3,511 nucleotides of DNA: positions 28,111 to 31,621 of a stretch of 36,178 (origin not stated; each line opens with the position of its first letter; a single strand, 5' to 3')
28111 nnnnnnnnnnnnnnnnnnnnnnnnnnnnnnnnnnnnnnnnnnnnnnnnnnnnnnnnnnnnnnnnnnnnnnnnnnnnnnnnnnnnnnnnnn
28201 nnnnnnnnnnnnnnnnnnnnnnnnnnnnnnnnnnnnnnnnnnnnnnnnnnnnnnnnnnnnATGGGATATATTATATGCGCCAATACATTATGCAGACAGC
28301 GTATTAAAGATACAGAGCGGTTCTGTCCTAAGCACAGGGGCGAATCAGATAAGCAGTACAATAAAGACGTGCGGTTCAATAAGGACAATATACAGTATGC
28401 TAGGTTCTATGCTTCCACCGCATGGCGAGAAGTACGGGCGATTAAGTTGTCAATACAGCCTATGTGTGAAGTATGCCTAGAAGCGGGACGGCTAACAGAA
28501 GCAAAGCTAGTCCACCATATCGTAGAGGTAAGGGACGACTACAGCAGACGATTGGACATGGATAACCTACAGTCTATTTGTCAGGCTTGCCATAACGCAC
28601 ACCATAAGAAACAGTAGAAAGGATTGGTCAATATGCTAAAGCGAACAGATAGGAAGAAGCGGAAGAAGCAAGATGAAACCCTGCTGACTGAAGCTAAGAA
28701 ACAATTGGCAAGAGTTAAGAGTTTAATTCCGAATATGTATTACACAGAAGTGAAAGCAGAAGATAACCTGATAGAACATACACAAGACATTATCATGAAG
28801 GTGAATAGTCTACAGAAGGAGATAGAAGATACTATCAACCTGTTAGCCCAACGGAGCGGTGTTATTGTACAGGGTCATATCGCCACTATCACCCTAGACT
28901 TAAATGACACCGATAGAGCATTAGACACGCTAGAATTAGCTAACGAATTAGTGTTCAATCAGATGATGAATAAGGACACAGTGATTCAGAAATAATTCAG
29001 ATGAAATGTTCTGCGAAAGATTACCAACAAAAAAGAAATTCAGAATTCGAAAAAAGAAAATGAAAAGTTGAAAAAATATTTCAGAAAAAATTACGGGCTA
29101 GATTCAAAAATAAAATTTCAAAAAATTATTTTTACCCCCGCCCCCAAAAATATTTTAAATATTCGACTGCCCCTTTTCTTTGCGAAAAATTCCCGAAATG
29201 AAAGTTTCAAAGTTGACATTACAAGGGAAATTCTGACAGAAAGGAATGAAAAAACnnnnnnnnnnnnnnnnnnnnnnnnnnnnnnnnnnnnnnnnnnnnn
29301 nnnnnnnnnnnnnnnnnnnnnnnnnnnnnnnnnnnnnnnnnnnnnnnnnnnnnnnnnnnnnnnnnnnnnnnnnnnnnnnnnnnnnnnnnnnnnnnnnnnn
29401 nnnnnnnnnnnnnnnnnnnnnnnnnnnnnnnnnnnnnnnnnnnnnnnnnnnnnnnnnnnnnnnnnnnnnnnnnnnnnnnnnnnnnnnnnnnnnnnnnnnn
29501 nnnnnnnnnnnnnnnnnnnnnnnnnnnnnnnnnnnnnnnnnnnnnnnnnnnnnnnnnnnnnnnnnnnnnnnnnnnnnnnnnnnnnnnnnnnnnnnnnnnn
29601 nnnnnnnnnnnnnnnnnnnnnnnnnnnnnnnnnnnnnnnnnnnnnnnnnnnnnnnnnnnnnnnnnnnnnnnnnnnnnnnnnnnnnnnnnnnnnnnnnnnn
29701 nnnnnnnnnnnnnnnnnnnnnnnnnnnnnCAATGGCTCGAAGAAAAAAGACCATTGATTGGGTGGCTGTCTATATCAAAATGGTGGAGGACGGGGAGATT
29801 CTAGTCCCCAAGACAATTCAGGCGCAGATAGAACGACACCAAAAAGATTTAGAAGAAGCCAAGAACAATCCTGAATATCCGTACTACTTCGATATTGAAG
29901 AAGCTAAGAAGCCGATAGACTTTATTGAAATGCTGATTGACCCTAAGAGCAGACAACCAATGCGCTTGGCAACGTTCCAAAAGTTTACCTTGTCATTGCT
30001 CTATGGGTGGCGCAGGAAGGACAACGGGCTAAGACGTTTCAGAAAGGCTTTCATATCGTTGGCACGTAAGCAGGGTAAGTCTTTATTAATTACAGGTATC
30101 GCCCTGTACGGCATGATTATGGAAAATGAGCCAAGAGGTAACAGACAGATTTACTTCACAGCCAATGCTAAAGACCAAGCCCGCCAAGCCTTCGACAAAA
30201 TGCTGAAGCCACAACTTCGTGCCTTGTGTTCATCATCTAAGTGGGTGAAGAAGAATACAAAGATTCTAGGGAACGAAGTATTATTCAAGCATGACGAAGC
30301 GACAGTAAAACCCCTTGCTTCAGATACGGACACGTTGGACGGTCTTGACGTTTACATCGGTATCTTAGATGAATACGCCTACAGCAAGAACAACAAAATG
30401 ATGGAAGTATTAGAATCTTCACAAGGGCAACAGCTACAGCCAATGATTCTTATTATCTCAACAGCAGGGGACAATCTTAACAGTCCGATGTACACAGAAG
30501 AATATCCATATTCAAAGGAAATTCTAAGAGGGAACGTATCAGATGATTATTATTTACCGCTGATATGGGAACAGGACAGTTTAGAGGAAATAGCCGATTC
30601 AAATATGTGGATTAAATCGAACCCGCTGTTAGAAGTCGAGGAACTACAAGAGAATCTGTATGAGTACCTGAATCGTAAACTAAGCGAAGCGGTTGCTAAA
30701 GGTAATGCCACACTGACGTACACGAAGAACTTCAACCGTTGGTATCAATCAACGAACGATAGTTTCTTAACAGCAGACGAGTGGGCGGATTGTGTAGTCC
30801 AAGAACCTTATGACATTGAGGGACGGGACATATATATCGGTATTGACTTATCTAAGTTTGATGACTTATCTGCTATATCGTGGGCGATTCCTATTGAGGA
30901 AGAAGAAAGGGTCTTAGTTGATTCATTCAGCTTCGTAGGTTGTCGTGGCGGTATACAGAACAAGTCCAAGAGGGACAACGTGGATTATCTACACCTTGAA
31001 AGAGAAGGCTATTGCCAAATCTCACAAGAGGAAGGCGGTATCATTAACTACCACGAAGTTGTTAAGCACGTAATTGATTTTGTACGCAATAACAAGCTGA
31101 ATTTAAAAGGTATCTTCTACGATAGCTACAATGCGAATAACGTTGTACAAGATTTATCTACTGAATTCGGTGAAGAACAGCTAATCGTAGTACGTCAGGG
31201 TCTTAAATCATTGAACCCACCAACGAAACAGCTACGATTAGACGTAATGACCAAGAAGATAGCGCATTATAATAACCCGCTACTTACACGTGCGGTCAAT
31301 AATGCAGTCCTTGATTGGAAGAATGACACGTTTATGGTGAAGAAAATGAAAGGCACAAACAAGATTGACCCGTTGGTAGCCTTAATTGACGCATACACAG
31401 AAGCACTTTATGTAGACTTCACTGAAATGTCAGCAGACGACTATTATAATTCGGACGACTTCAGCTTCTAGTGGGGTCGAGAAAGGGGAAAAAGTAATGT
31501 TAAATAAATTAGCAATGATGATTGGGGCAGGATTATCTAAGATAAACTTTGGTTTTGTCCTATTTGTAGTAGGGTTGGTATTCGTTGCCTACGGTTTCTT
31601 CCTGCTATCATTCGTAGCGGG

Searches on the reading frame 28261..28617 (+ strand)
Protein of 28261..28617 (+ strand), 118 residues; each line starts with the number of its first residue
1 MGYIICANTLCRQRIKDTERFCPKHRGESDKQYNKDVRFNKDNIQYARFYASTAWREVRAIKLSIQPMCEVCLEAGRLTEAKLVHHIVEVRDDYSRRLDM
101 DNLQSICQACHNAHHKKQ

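Call 6: search_protein_families(library=pfam, proteins=[window:28261-28617:+], max_evalue=0.01)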
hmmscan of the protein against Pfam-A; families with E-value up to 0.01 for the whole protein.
window:28261-28617:+ (118 aa): 1 family
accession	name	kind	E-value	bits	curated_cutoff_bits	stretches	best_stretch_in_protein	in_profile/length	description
PF01844.29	HNH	-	2.2e-11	44.2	21.4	1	69-117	1-47/47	HNH endonuclease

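Call 7: search_protein_families(library=phrogs, proteins=[window:28261-28617:+], max_evalue=0.01)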
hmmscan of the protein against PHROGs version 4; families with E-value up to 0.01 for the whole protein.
window:28261-28617:+ (118 aa): 14 families
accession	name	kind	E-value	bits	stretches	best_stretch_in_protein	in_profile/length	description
phrog_144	-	DNA, RNA and nucleotide metabolism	1.5e-30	107.1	1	4-117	23-135/175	HNH endonuclease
phrog_589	-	DNA, RNA and nucleotide metabolism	1e-20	75.3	1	11-117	47-141/179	HNH endonuclease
phrog_4581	-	head and packaging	1.1e-20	75.5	1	24-118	24-112/395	terminase small subunit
phrog_2323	-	DNA, RNA and nucleotide metabolism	7.6e-16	59.1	1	40-116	9-85/113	HNH endonuclease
phrog_5956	-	DNA, RNA and nucleotide metabolism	5.2e-15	56.3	1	45-117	37-110/138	HNH endonuclease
phrog_119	-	DNA, RNA and nucleotide metabolism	7.6e-15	55.7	1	37-118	173-258/443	HNH endonuclease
phrog_6050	-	DNA, RNA and nucleotide metabolism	2.5e-08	34.2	1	64-117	309-360/402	HNH endonuclease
phrog_25061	-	DNA, RNA and nucleotide metabolism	7.9e-07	30.7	1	31-114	106-185/219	HNH endonuclease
phrog_4321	-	DNA, RNA and nucleotide metabolism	3.1e-06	28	1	38-115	31-113/135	HNH endonuclease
phrog_333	-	DNA, RNA and nucleotide metabolism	1.4e-05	26.3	1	54-113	20-77/138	HNH endonuclease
phrog_338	-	DNA, RNA and nucleotide metabolism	0.00012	22.6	1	52-116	191-261/340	HNH endonuclease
phrog_8446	-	DNA, RNA and nucleotide metabolism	0.00031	21.4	1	26-113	109-194/211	HNH endonuclease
phrog_8048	-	DNA, RNA and nucleotide metabolism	0.0023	18.2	1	68-117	178-229/273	HNH endonuclease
phrog_4160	-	unknown function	0.0084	17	0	6-117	9-122/178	-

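Call 73: list_cluster_members(proteins=[window:28261-28617:+, window:28624-28995:+, window:29256-29729:+, window:29732-31471:+, window:31497-31703:+, window:31716-32930:+, window:32934-33509:+, window:33506-34819:+, window:34847-35110:+, window:35114-35464:+])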
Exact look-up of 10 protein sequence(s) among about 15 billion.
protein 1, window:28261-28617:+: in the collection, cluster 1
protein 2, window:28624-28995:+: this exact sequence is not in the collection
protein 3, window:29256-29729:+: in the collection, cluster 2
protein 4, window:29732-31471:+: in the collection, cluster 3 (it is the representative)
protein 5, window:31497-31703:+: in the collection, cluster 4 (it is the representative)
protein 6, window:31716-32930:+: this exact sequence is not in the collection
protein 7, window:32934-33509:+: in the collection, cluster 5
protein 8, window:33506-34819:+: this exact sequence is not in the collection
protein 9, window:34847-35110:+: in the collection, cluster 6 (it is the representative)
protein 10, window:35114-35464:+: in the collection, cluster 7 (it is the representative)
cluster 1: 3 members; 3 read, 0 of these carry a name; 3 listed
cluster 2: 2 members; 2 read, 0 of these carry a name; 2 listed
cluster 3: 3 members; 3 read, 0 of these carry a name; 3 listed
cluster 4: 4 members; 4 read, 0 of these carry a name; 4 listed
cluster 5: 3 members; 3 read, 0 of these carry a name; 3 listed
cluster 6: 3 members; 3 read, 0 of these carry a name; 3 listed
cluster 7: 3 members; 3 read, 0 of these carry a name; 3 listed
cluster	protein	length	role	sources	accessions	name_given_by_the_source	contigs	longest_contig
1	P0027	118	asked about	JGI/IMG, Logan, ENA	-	-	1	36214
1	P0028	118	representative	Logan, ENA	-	-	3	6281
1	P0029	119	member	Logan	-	-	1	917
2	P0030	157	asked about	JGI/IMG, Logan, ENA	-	-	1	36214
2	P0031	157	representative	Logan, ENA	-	-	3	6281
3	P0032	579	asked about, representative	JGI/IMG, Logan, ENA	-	-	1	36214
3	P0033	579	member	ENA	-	-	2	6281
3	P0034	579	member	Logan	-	-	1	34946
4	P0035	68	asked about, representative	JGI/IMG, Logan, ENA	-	-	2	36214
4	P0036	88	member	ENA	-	-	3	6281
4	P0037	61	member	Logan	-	-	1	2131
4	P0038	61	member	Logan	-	-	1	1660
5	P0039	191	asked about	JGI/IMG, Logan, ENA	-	-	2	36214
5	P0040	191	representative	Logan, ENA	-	-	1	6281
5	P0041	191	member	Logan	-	-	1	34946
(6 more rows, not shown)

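Call 74: find_encoding_contigs(protein=P0028, flank=10000)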
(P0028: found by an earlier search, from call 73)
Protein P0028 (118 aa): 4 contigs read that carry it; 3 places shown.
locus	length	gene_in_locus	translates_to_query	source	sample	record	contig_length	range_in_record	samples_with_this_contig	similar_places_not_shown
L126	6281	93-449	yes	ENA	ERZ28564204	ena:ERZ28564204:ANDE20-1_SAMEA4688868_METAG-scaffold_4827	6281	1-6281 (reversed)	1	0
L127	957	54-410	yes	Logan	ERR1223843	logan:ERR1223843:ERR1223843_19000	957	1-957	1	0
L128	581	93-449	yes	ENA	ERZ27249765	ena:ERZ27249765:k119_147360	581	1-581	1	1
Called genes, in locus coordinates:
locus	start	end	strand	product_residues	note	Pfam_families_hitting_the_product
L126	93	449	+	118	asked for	PF01844:HNH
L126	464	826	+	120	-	-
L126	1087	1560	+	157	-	PF05119:Terminase_4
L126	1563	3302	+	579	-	PF03354:TerL_ATPase, PF20441:TerL_nuclease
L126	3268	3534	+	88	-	-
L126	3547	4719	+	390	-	PF04860:Phage_portal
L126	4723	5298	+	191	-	PF04586:Peptidase_S78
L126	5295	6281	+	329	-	?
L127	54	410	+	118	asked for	PF01844:HNH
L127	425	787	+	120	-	-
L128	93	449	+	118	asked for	PF01844:HNH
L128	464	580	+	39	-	?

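Call 75: find_encoding_contigs(protein=P0034, flank=10000)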
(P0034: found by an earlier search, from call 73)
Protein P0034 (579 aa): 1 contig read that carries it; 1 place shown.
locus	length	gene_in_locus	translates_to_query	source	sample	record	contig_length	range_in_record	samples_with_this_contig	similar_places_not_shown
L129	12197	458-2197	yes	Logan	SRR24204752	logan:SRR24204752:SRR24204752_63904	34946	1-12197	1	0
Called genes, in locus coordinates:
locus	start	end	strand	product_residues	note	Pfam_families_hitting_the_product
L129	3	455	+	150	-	?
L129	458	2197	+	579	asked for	PF03354:TerL_ATPase, PF20441:TerL_nuclease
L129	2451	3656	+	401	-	PF04860:Phage_portal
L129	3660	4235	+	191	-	PF04586:Peptidase_S78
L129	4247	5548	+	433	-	PF05065:Phage_capsid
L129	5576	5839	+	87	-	PF05135:Phage_connect_1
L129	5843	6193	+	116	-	PF05521:Phage_HCP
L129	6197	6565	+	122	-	-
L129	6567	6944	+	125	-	-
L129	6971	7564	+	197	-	PF04630:Phage_TTP_1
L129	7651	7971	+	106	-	PF23857:Phage_TAC_19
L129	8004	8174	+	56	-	-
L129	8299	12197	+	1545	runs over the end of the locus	-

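Call 76: find_encoding_contigs(protein=P0029, flank=10000)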
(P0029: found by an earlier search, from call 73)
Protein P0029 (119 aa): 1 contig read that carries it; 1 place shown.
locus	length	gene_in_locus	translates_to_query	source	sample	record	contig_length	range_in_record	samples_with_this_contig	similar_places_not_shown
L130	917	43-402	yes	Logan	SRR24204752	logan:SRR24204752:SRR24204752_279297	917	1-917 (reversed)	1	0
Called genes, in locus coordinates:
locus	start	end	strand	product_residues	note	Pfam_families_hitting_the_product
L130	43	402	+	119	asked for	PF01844:HNH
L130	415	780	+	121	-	-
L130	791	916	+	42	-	?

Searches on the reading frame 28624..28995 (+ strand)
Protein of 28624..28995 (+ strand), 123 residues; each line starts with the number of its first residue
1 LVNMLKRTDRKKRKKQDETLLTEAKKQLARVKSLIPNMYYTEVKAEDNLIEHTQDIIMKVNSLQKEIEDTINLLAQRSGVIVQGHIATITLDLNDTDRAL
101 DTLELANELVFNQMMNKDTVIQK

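Call 6: search_protein_families(library=pfam, proteins=[window:28624-28995:+], max_evalue=0.01)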
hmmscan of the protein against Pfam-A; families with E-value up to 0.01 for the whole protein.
window:28624-28995:+ (123 aa): 0 families

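Call 7: search_protein_families(library=phrogs, proteins=[window:28624-28995:+], max_evalue=0.01)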
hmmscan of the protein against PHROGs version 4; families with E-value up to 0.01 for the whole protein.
window:28624-28995:+ (123 aa): 0 families

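Call 35: search_protein_families(library=pfam, proteins=[window:28624-28995:+], max_evalue=10)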
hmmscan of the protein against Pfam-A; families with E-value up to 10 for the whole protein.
window:28624-28995:+ (123 aa): 5 families
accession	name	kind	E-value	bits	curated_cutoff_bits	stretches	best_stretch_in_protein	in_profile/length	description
PF06248.19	Zw10_N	-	0.014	16.4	26.3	1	26-78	7-55/93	Centromere/kinetochore Zw10 N-terminal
PF13729.12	TraF_2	-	0.054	13.1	25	1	27-101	16-72/264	F plasmid transfer operon, TraF, protein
PF22277.2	EncFtn-like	-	0.11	12.7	27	1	44-89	4-48/85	EncFtn-like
PF20027.4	DUF6435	-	0.52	10.8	26.9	1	1-24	1-24/53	Family of unknown function (DUF6435)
PF14122.12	YokU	-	0.88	10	27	1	51-122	12-83/87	YokU-like protein, putative antitoxin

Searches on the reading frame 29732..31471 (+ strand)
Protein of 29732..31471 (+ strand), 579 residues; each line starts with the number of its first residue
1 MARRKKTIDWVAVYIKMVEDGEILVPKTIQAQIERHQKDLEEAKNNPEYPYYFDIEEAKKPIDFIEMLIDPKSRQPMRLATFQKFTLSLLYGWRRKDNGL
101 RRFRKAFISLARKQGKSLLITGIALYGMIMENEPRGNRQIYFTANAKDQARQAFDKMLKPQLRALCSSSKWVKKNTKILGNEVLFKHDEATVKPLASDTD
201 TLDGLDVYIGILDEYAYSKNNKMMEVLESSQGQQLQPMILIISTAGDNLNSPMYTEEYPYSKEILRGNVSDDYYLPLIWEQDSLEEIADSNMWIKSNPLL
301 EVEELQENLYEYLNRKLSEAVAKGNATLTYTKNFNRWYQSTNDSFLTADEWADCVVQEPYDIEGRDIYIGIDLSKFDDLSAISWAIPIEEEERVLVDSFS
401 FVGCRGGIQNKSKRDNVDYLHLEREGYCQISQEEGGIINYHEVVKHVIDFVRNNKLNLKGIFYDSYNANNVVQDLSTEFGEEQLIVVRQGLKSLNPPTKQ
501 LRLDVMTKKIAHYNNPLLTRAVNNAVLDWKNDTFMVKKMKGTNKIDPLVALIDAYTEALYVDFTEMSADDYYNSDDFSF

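Call 11: search_dna_similar(query=window:29732-31471:+, collection=phages, mode=protein, max_rows=15)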
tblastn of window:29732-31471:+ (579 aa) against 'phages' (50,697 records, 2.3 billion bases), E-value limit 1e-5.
Records with a match: 2362; places in all: 2371; records where one place covers at least 80% of the query: 1831.
Best place of each record, by identity: <60% 2362.
By first word of the organism name: Streptococcus 471; Staphylococcus 241; Vibrio 219; Enterococcus 142; Lactococcus 142; Arthrobacter 107; Paenibacillus 105; Lactobacillus 74; Mycobacterium 71; Bacillus 68; and 101 more.
By host as written in the record: - 295; Streptococcus thermophilus 130; Lactococcus lactis 90; Arthrobacter sp. ATCC 21022 62; Staphylococcus aureus 61; Ralstonia solanacearum 49; Mycobacterium smegmatis mc2 155 46; Enterococcus faecalis 43; and 726 more.
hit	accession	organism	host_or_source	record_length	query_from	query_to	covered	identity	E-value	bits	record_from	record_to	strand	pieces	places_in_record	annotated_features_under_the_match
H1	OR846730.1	Listeria phage LM 4-11-1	Listeria monocytogenes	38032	8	579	99%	51.5%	0e+0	573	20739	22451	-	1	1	record has no annotation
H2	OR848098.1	Listeria phage LM 4-14-1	Listeria monocytogenes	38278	8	579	99%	51.5%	0e+0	573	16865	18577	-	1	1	record has no annotation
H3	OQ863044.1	Brochothrix phage BtpYZU02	Brochothrix thermosphacta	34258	9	579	99%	47.6%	2e-172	547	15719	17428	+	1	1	terminase large subunit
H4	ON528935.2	Bacillus phage vB_BteM-A9Y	Bacillus tequilensis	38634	8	579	99%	46.7%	3e-152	489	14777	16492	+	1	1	terminase large subunit | hypothetical protein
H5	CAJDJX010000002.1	Enterococcus phage Q69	Goat milk cheese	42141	8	579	99%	46.5%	5e-153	491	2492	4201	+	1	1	Phage terminase, large subunit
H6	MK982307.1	Enterococcus phage MSF2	Enterococcus faecalis 47/3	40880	8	579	99%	46.3%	4e-152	489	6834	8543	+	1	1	terminase large subunit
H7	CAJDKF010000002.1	Enterococcus phage vB_EfaS_159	Cabrales cheese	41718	8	579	99%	46.3%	4e-152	489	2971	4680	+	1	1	Phage terminase, large subunit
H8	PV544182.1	Enterococcus phage TwoStep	Enterococcus faecalis ATCC 29212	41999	8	579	99%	46.3%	4e-152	489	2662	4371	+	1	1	terminase large subunit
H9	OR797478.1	Enterococcus phage G01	Enterococcus faecalis OG1RF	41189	9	579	99%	46.4%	8e-154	494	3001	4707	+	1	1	terminase large subunit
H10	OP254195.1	Enterococcus phage vB_EfS_L1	Enterococcus faecalis EF-01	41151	9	579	99%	46.1%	2e-155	498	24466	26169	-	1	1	terminase large subunit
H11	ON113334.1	Enterococcus phage ZXL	Enterococcus faecalis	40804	9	579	99%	46.1%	2e-155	498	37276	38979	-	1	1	terminase large subunit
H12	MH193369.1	Enterococcus phage LY0322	Enterococcus faecalis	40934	9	579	99%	46.1%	2e-155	498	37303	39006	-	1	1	terminase large subunit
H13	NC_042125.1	Enterococcus phage LY0322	Enterococcus faecalis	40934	9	579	99%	46.1%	2e-155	498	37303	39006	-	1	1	terminase large subunit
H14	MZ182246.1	Enterococcus phage vB_EfaS_785CS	Enterococcus faecalis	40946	9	579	99%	46.1%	2e-155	498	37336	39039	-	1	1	terminase large subunit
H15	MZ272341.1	Enterococcus phage vB_EfaS_785CC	Enterococcus faecalis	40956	9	579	99%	46.1%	2e-155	498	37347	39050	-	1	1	terminase large subunit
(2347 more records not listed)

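Call 20: find_related_loci(query=window:29732-31471:+, collection=viral_contigs, flank=10000)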
Query window:29732-31471:+ (579 aa) in viral_contigs; peptide patterns used: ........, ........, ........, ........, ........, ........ (x = any residue, [..] = any of these).
No stretch of DNA in the collection matches any of the patterns.
